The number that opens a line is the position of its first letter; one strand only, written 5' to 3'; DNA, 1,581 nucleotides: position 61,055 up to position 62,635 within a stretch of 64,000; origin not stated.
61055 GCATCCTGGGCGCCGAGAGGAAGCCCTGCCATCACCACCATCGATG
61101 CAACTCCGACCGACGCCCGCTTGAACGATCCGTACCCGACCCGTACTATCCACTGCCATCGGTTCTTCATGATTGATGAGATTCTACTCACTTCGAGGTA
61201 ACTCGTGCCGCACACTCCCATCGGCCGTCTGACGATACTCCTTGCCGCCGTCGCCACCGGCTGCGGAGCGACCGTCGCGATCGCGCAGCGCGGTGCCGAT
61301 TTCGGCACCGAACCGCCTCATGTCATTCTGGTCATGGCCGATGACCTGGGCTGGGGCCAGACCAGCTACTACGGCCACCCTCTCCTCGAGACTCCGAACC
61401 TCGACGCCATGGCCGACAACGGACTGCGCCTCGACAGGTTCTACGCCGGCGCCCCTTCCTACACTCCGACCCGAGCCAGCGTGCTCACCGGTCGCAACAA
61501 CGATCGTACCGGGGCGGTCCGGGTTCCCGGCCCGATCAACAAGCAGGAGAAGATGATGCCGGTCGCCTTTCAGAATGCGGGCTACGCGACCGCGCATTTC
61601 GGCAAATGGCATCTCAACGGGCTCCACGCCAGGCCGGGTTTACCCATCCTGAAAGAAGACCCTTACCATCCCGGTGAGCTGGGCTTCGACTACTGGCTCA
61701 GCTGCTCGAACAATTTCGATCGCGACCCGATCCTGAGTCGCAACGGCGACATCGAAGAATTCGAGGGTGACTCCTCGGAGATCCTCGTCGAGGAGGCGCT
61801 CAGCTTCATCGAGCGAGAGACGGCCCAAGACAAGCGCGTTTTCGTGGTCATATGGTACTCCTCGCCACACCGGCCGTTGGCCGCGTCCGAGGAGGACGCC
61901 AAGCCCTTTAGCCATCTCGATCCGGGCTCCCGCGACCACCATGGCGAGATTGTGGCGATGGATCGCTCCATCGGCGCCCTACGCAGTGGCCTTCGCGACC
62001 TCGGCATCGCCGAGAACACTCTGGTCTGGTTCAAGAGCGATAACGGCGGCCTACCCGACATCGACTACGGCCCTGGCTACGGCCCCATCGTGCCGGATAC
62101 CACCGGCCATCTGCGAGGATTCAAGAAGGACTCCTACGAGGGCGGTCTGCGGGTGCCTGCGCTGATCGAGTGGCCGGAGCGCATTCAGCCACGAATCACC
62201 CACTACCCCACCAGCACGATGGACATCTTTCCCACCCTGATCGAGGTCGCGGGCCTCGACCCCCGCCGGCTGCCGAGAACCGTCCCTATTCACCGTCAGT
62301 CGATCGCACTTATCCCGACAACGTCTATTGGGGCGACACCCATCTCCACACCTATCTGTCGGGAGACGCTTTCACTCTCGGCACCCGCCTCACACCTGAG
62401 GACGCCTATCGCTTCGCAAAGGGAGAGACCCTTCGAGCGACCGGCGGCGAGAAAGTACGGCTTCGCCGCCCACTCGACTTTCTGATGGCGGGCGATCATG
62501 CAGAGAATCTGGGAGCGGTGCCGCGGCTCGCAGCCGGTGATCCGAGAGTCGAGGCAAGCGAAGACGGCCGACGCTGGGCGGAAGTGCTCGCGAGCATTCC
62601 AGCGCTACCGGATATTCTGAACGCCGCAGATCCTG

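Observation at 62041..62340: Sulfatase catalytic domain runs into an N-terminally truncated DUF3604 gene in the -1 frame; no start codon for DUF3604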

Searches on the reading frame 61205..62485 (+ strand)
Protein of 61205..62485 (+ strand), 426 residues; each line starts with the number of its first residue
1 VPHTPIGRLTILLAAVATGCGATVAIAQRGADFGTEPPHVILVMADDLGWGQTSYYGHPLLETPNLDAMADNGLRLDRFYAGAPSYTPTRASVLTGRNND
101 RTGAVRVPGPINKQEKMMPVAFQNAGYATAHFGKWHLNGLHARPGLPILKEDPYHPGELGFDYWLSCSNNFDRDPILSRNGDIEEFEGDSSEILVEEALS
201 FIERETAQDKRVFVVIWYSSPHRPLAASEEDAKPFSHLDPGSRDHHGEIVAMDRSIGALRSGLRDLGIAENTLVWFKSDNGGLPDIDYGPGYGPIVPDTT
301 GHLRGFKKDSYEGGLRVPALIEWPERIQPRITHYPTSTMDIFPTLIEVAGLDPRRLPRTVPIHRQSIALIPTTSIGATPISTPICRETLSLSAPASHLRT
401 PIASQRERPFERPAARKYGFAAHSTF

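Call 6: search_protein_families(library=pfam, proteins=[window:61205-62485:+], max_evalue=0.01)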
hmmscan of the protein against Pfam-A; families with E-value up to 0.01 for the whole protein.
window:61205-62485:+ (426 aa): 3 families
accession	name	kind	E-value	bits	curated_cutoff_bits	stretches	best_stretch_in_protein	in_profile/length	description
PF00884.28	Sulfatase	-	9.6e-52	176.6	25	1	38-350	1-300/301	Sulfatase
PF01663.27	Phosphodiest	-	9.4e-07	29.2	23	0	42-104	3-62/342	Type I phosphodiesterase / nucleotide pyrophosphatase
PF16347.10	SGSH_C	-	0.0052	17.4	29.3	1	309-352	10-54/154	N-sulphoglucosamine sulphohydrolase, C-terminal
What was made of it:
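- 61205..62263 (+): Sulfatase remnant. GTG start with GAGG 8 nt upstream, a signal-like N-terminus, and the complete N-terminal catalytic domain (aa 1-353), ending ............ Pfam PF00884 aa 38-350, profile 1-300/301, E 9.6e-52 (call 6).
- On Type I (formylglycine) sulfatase: 176.6 bits against a cut-off of 25, profile 1-300/301 (call 6). Only profile positions 10-54 of 154 of SGSH_C match, below the cut-off (call 6).
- Checked: Frame 2 ORF 61205-62485 carries a complete Pfam Sulfatase domain (aa 38-350, profile 1-300/301, E 9.6e-52, call 6).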

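Call 7: search_protein_families(library=ncbifam, proteins=[window:61205-62485:+], max_evalue=0.01)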
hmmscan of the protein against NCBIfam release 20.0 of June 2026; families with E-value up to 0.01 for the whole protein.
window:61205-62485:+ (426 aa): 4 families
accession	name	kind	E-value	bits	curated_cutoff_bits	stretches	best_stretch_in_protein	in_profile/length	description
NF010322.0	PRK13759.1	equivalog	1e-32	113.3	481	2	36-138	5-108/486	arylsulfatase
TIGR03417.1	chol_sulfatase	equivalog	1.3e-22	80.3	433.45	2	38-139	3-105/500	choline-sulfatase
NF052527.1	Mn_arylsulf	exception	2.8e-14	52.9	850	1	38-144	2-110/479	manganese-dependent arylsulfatase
NF045661.1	HdlasePehA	equivalog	1.5e-11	43.6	900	1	39-133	4-98/506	phosphoric/sulfuric ester hydrolase PehA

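Call 19: find_encoding_contigs(protein=window:61205-62485:+, flank=10000, max_places=10)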
Protein window:61205-62485:+ (426 aa): no gene with exactly this product is on record in the collection.

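Call 20: find_homologous_proteins(query=window:61205-62263:+)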
Query window:61205-62263:+ (353 aa): 6851 proteins with E <= 0.001 among 8000 candidates; the best 120 are listed.
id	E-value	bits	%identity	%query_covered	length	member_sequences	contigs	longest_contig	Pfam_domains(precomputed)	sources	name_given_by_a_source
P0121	1.1e-243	826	100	100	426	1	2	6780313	PF01663.28,PF00884.29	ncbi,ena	-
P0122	2.9e-159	548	67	100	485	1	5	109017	PF01663.28,PF16347.11,PF00884.29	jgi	-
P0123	1.4e-158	546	69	98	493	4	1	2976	PF10518.15,PF01663.28,PF16347.11,PF00884.29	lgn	-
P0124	1.6e-158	546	72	92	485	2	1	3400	PF10518.15,PF01663.28,PF16347.11,PF00884.29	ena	-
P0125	9.5e-158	543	72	90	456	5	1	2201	PF01663.28,PF16347.11,PF00884.29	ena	-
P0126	6.3e-156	538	70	99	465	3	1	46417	PF16347.11,PF00884.29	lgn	-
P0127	4.2e-155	535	66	100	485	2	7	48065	PF01663.28,PF16347.11,PF00884.29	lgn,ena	-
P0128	3.0e-154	532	66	100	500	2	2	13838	PF01663.28,PF16347.11,PF00884.29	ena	-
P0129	3.8e-154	532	73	90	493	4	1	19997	PF01663.28,PF16347.11,PF00884.29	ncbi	-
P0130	3.3e-153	529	65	100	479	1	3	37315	PF10518.15,PF01663.28,PF16347.11,PF00884.29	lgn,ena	-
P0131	7.9e-153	527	65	100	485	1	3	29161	PF10518.15,PF00884.29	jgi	-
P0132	1.1e-152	527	72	90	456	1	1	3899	PF01663.28,PF16347.11,PF00884.29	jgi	jgi:arylsulfatase A-like enzyme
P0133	2.3e-150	519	69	93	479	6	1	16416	PF01663.28,PF16347.11,PF00884.29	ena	-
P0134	5.2e-150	518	68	94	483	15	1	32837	PF01663.28,PF16347.11,PF00884.29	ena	-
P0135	1.8e-149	516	66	99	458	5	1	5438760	PF01663.28,PF16347.11,PF00884.29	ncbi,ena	-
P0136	4.2e-149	515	66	98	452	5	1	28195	PF16347.11,PF00884.29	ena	-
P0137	5.5e-149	515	68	97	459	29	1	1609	PF16347.11,PF00884.29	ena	-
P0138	7.2e-149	514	68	93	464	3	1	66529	PF01663.28,PF16347.11,PF00884.29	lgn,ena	-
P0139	9.5e-149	514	70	90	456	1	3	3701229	PF01663.28,PF16347.11,PF00884.29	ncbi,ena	-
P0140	1.5e-148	513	70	90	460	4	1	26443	PF01663.28,PF16347.11,PF00884.29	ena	-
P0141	4.7e-148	512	69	90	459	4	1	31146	PF16347.11,PF00884.29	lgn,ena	-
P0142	9.6e-148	511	69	92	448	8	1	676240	PF01663.28,PF16347.11,PF00884.29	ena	-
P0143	1.0e-147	510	66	97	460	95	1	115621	PF01663.28,PF16347.11,PF00884.29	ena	-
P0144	1.9e-147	510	69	91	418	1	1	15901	PF01663.28,PF00884.29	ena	-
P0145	2.4e-147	509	68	90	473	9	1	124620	PF01663.28,PF16347.11,PF00884.29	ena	-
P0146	5.6e-147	508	68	90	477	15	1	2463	PF01663.28,PF16347.11,PF00884.29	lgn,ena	-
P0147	5.7e-147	508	65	100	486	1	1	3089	PF01663.28,PF16347.11,PF00884.29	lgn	-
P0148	1.2e-146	507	69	90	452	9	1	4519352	PF01663.28,PF16347.11,PF00884.29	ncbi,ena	-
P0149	2.1e-146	506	65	98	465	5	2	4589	PF01663.28,PF16347.11,PF00884.29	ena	-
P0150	6.4e-146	505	68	90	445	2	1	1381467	PF01663.28,PF16347.11,PF00884.29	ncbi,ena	-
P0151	1.6e-145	503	68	90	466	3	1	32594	PF01663.28,PF16347.11,PF00884.29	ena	-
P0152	6.5e-145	501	69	89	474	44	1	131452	PF01663.28,PF16347.11,PF00884.29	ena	-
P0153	1.3e-144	500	64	100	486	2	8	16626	PF01663.28,PF16347.11,PF00884.29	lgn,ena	-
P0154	2.3e-144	499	67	93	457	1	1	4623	PF01663.28,PF16347.11,PF00884.29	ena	-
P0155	2.4e-143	496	70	90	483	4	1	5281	PF01663.28,PF16347.11,PF00884.29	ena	-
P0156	2.9e-143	496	68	90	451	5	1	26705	PF01663.28,PF16347.11,PF00884.29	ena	-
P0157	4.2e-143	495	68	90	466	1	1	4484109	PF01663.28,PF16347.11,PF00884.29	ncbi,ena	-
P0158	5.2e-143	495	63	97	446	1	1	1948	PF01663.28,PF16347.11,PF00884.29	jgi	-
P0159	5.3e-143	495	63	99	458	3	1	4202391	PF01663.28,PF16347.11,PF00884.29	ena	-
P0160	5.7e-143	495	67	90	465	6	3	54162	PF01663.28,PF16347.11,PF00884.29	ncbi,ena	-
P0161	1.4e-142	494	68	90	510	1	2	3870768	PF01663.28,PF16347.11,PF00884.29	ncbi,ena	-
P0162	1.5e-141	490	67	90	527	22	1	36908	PF01663.28,PF16347.11,PF00884.29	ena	-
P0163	4.9e-141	488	68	90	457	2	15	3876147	PF01663.28,PF16347.11,PF00884.29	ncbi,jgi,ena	-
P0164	4.6e-140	485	68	90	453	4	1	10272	PF01663.28,PF16347.11,PF00884.29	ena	-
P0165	3.5e-139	482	62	99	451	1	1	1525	PF01663.28,PF00884.29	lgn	-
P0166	6.4e-139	482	64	93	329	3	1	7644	PF01663.28,PF00884.29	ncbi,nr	ncbi:MAG: sulfatase-like hydrolase/transferase, partial [Holophagales bacterium]|nr:sulfatase-like h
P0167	2.4e-138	480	65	91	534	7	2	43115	PF16347.11,PF00884.29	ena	-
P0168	4.4e-138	479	63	96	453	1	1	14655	PF01663.28,PF16347.11,PF00884.29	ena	-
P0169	4.6e-138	479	65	89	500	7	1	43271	PF01663.28,PF16347.11,PF00884.29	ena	-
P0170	1.4e-137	477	63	90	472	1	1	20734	PF01663.28,PF16347.11,PF00884.29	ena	-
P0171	2.8e-137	476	66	90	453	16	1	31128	PF01663.28,PF16347.11,PF00884.29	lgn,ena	-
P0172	7.1e-137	475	62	100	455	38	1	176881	PF01663.28,PF16347.11,PF00884.29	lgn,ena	-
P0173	9.4e-137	474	64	89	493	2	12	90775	PF01663.28,PF00884.29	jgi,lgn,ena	-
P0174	1.3e-136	474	64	90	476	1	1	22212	PF01663.28,PF16347.11,PF00884.29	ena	-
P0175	2.1e-136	473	64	91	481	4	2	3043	PF01663.28,PF16347.11,PF00884.29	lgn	-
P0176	2.5e-136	473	64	91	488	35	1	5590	PF16347.11,PF00884.29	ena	-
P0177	1.3e-135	471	64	90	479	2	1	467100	PF01663.28,PF16347.11,PF00884.29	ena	-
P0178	4.3e-135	469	60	99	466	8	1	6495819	PF01663.28,PF16347.11,PF00884.29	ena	-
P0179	5.3e-135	469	67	86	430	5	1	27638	PF01663.28,PF16347.11,PF00884.29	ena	-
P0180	7.4e-135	468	64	90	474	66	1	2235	PF01663.28,PF16347.11,PF00884.29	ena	-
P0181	3.1e-134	466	60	98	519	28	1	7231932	PF01663.28,PF16347.11,PF00884.29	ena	-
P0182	3.4e-134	466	61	100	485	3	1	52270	PF01663.28,PF16347.11,PF00884.29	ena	-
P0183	4.2e-134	466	61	99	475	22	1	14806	PF01663.28,PF16347.11,PF00884.29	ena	-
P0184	4.4e-134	466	59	100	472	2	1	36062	PF01663.28,PF16347.11,PF00884.29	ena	-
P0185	8.2e-134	465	60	100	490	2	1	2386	PF01663.28,PF16347.11,PF00884.29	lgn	-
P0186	9.8e-134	464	64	90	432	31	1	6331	PF01663.28,PF16347.11,PF00884.29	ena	-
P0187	1.2e-133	464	60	98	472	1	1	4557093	PF01663.28,PF16347.11,PF00884.29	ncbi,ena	-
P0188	1.6e-133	464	61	98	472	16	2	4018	PF01663.28,PF16347.11,PF00884.29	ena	-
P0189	6.8e-133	462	67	89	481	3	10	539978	PF01663.28,PF16347.11,PF00884.29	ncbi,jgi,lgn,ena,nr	ncbi:MAG: N-acetylgalactosamine 6-sulfate sulfatase [Planctomycetaceae bacterium]|nr:N-acetylgalacto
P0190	1.5e-132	461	64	88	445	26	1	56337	PF01663.28,PF16347.11,PF00884.29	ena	-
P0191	2.5e-132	460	64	90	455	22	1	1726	PF01663.28,PF16347.11,PF00884.29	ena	-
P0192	2.6e-132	460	62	90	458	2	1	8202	PF01663.28,PF16347.11,PF00884.29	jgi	jgi:arylsulfatase A-like enzyme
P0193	3.8e-132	459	62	89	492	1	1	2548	PF01663.28,PF16347.11,PF00884.29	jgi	jgi:arylsulfatase A-like enzyme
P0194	4.0e-132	459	63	97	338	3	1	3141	PF01663.28,PF00884.29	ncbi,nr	ncbi:MAG: sulfatase-like hydrolase/transferase, partial [Planctomycetota bacterium]|nr:sulfatase-lik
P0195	4.8e-132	459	62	90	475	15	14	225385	PF01663.28,PF16347.11,PF00884.29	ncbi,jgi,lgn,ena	-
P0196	6.3e-132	459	65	90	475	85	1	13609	PF01663.28,PF16347.11,PF00884.29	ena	-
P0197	8.9e-132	458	60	95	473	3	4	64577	PF01663.28,PF16347.11,PF00884.29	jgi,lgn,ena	jgi:arylsulfatase A-like enzyme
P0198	1.0e-131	458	64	90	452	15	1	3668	PF01663.28,PF16347.11,PF00884.29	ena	-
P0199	1.2e-131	458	57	98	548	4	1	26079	PF01663.28,PF00884.29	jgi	jgi:arylsulfatase A-like enzyme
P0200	1.6e-131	457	65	91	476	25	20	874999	PF01663.28,PF16347.11,PF00884.29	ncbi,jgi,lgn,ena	ncbi:MAG: sulfatase-like hydrolase/transferase [Planctomycetaceae bacterium]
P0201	2.9e-131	456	59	92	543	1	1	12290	PF01663.28,PF16347.11,PF00884.29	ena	-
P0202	4.4e-131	456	59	92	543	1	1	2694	PF01663.28,PF16347.11,PF00884.29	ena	-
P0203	4.9e-131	456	59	92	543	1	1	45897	PF01663.28,PF16347.11,PF00884.29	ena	-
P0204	5.0e-131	456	60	95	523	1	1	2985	PF01663.28,PF00884.29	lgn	-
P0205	5.3e-131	455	59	92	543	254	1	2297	PF01663.28,PF16347.11,PF00884.29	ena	-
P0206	5.5e-131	455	59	92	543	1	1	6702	PF01663.28,PF16347.11,PF00884.29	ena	-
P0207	5.8e-131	455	62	90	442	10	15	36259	PF01663.28,PF16347.11,PF00884.29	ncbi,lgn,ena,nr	ncbi:MAG: N-acetylgalactosamine 6-sulfate sulfatase [Gammaproteobacteria bacterium]|nr:N-acetylgalac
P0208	6.0e-131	455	58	92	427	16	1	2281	PF01663.28,PF00884.29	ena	-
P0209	7.5e-131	455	59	92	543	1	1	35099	PF01663.28,PF16347.11,PF00884.29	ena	-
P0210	7.6e-131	455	59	92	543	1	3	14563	PF01663.28,PF16347.11,PF00884.29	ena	-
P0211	8.1e-131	455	63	90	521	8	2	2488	PF01663.28,PF00884.29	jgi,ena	-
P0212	8.3e-131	455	61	90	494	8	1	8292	PF01663.28,PF00884.29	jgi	jgi:arylsulfatase A-like enzyme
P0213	8.4e-131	455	59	92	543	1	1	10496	PF01663.28,PF16347.11,PF00884.29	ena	-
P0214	8.4e-131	455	59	92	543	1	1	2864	PF01663.28,PF16347.11,PF00884.29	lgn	-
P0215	9.3e-131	455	59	90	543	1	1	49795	PF01663.28,PF16347.11,PF00884.29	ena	-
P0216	9.4e-131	455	63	90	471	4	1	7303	PF01663.28,PF16347.11,PF00884.29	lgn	-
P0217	9.5e-131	455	58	92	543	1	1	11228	PF01663.28,PF16347.11,PF00884.29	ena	-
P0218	1.0e-130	455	58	92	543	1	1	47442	PF01663.28,PF16347.11,PF00884.29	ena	-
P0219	1.0e-130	455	59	92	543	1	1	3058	PF01663.28,PF16347.11,PF00884.29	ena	-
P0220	1.3e-130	454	58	92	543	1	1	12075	PF01663.28,PF16347.11,PF00884.29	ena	-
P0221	1.3e-130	454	58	92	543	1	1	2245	PF01663.28,PF16347.11,PF00884.29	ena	-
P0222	1.3e-130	454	58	92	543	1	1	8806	PF01663.28,PF16347.11,PF00884.29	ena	-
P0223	1.4e-130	454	58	92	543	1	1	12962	PF01663.28,PF16347.11,PF00884.29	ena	-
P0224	1.5e-130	454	58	92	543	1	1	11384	PF01663.28,PF16347.11,PF00884.29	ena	-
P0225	1.5e-130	454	58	92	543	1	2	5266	PF01663.28,PF16347.11,PF00884.29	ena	-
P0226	1.5e-130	454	58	92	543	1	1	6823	PF01663.28,PF16347.11,PF00884.29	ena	-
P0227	1.5e-130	454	58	92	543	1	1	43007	PF01663.28,PF16347.11,PF00884.29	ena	-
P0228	1.5e-130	454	58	92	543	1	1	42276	PF01663.28,PF16347.11,PF00884.29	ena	-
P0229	1.5e-130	454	58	92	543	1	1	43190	PF01663.28,PF16347.11,PF00884.29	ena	-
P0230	1.5e-130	454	58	92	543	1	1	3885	PF01663.28,PF16347.11,PF00884.29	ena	-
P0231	1.6e-130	454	58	92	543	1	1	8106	PF01663.28,PF16347.11,PF00884.29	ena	-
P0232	1.6e-130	454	58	92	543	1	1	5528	PF01663.28,PF16347.11,PF00884.29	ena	-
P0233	1.6e-130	454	58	92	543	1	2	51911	PF01663.28,PF16347.11,PF00884.29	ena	-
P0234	1.6e-130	454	58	92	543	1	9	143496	PF01663.28,PF16347.11,PF00884.29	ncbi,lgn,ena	-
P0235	1.6e-130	454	58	92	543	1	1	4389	PF01663.28,PF16347.11,PF00884.29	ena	-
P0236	1.6e-130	454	58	92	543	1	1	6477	PF01663.28,PF16347.11,PF00884.29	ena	-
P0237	1.8e-130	454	59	90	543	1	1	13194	PF01663.28,PF16347.11,PF00884.29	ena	-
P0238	1.8e-130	454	62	90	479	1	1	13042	PF01663.28,PF00884.29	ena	-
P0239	1.8e-130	454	58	92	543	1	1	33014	PF01663.28,PF16347.11,PF00884.29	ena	-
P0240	1.9e-130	454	59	90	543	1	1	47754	PF01663.28,PF16347.11,PF00884.29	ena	-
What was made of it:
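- Call 20: the 426-aa ORF is on record from a 6.78-Mb contig. The source appears to be a 6.78-Mb contig (call 20).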

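Call 21: find_encoding_contigs(protein=P0121, flank=10000, max_places=10)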
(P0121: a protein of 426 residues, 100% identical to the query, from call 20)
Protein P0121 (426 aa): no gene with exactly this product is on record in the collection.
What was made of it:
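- Tried and rejected: An exact-product look-up of the window's 426-aa ORF and of P0121 returned nothing (calls 19, 21).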

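Call 23: list_cluster_members(proteins=[P0121, P0001, P0122, P0009])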
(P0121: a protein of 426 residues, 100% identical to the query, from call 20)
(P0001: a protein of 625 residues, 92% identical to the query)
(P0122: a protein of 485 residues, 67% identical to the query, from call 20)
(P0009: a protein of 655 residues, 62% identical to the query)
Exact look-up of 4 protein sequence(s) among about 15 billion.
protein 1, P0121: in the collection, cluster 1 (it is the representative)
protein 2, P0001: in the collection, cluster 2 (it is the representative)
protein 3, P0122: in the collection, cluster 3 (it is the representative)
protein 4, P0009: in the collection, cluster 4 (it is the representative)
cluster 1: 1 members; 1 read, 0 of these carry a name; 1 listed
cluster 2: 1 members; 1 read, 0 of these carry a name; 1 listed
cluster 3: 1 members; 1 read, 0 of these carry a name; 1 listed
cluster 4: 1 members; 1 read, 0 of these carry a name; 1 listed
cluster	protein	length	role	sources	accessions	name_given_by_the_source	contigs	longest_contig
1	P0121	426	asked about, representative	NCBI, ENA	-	-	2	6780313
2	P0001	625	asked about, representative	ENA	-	-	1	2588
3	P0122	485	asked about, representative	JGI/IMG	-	-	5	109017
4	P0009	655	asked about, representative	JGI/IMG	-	-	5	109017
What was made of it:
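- Tried and rejected: The cluster look-up gave no names or accessions (call 23).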
